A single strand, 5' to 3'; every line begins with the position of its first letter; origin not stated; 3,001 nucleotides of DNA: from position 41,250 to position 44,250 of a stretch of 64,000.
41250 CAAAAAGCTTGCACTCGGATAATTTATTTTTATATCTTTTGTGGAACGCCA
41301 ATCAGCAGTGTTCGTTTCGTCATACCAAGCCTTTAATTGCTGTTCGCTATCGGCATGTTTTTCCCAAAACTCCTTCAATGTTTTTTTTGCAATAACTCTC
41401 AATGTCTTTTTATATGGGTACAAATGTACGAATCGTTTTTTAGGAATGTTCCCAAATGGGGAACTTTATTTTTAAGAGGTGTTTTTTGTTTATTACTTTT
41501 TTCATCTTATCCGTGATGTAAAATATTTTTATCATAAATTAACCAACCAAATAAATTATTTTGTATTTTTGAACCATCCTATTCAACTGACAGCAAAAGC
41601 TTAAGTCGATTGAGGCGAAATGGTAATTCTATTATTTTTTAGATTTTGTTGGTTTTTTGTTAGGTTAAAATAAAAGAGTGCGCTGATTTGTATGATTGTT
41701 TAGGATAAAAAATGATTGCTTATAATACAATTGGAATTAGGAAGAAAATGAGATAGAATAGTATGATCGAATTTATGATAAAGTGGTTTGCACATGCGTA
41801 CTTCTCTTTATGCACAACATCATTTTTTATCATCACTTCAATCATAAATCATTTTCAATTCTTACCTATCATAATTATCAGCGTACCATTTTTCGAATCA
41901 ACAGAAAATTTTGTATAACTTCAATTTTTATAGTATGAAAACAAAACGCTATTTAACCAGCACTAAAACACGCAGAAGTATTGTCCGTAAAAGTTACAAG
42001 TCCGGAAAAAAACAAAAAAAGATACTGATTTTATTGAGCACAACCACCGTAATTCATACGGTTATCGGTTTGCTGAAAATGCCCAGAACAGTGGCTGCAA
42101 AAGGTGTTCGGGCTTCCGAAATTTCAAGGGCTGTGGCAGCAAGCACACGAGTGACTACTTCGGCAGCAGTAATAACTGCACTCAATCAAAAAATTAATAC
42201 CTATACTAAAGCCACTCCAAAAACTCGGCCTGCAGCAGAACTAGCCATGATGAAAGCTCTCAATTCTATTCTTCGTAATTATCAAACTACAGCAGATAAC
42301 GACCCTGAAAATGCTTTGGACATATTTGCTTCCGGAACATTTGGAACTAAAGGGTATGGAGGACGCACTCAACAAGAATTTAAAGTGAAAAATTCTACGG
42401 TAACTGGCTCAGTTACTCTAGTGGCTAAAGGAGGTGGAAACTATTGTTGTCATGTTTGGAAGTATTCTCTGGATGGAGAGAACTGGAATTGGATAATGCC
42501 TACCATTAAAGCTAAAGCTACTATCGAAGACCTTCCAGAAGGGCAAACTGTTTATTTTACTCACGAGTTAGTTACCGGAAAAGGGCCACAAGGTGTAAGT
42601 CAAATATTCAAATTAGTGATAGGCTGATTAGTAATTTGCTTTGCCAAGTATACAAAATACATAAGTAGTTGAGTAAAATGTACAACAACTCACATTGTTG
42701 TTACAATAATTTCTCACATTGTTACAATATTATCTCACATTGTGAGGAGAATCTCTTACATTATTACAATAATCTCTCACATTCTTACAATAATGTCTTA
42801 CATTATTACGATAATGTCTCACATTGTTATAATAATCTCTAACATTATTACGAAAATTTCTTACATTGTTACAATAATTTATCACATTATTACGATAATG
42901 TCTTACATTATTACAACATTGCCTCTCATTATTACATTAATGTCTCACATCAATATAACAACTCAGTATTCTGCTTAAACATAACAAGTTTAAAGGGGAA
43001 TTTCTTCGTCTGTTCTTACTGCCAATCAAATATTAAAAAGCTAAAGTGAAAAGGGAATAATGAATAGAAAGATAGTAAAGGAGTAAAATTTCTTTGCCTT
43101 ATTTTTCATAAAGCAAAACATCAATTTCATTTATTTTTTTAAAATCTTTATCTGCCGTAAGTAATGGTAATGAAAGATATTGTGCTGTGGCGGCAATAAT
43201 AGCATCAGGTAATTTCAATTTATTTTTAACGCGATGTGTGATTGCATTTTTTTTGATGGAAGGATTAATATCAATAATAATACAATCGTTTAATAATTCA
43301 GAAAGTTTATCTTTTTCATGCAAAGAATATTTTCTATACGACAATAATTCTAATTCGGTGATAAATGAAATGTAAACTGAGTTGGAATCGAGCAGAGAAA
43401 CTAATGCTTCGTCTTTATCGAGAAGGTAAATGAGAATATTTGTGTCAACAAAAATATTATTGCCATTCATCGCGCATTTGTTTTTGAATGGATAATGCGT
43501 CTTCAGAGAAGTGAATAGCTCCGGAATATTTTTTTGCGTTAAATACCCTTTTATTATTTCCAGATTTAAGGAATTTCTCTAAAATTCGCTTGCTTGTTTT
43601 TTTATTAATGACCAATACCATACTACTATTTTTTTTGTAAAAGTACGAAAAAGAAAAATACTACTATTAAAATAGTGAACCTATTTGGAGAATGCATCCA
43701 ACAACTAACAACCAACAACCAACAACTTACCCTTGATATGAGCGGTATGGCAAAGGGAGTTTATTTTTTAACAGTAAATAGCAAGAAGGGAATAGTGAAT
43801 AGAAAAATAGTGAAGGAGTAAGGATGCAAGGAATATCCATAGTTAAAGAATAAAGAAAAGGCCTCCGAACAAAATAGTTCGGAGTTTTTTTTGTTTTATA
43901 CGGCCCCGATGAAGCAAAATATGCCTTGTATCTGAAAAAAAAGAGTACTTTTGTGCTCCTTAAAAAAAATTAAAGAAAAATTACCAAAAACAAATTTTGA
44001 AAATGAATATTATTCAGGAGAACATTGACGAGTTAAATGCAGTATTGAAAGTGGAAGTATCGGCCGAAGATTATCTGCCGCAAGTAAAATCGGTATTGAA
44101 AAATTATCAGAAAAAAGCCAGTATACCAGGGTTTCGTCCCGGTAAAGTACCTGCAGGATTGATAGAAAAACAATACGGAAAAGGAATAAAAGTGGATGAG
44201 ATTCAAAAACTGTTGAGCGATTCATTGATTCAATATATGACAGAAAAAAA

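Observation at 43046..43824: PIN-toxin/antitoxin cassette flanked by 37-bp direct repeats derived from the tail of a T9SS sorting domain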

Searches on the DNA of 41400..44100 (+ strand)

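Call 50: search_rna_families(source=window, start=41400, end=44100, threshold=evalue, max_evalue=1)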
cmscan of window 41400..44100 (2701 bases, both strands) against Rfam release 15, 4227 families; matches with E-value up to 1: 0.
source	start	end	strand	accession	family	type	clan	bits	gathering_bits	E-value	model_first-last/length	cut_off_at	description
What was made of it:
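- Tried and rejected: Rfam found nothing in 41400-44100 (call 50).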

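Call 66: search_rna_families(source=L027, threshold=evalue, max_evalue=0.1)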
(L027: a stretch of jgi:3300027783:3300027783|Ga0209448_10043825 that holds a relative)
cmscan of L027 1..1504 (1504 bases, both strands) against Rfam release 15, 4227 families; matches with E-value up to 0.1: 0.
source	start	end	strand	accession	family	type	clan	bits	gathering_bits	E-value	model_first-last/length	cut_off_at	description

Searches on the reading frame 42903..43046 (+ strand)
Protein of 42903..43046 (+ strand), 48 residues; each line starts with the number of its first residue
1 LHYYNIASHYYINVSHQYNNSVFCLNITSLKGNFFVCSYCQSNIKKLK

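Call 36: search_protein_families(library=pfam, proteins=[window:42903-43046:+], max_evalue=10)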
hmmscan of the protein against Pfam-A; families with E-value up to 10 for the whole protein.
seq(48 aa): 0 families
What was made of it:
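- Tried and rejected: Pfam found nothing for three reconstructions, including frameshift-corrected ones (call 36).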
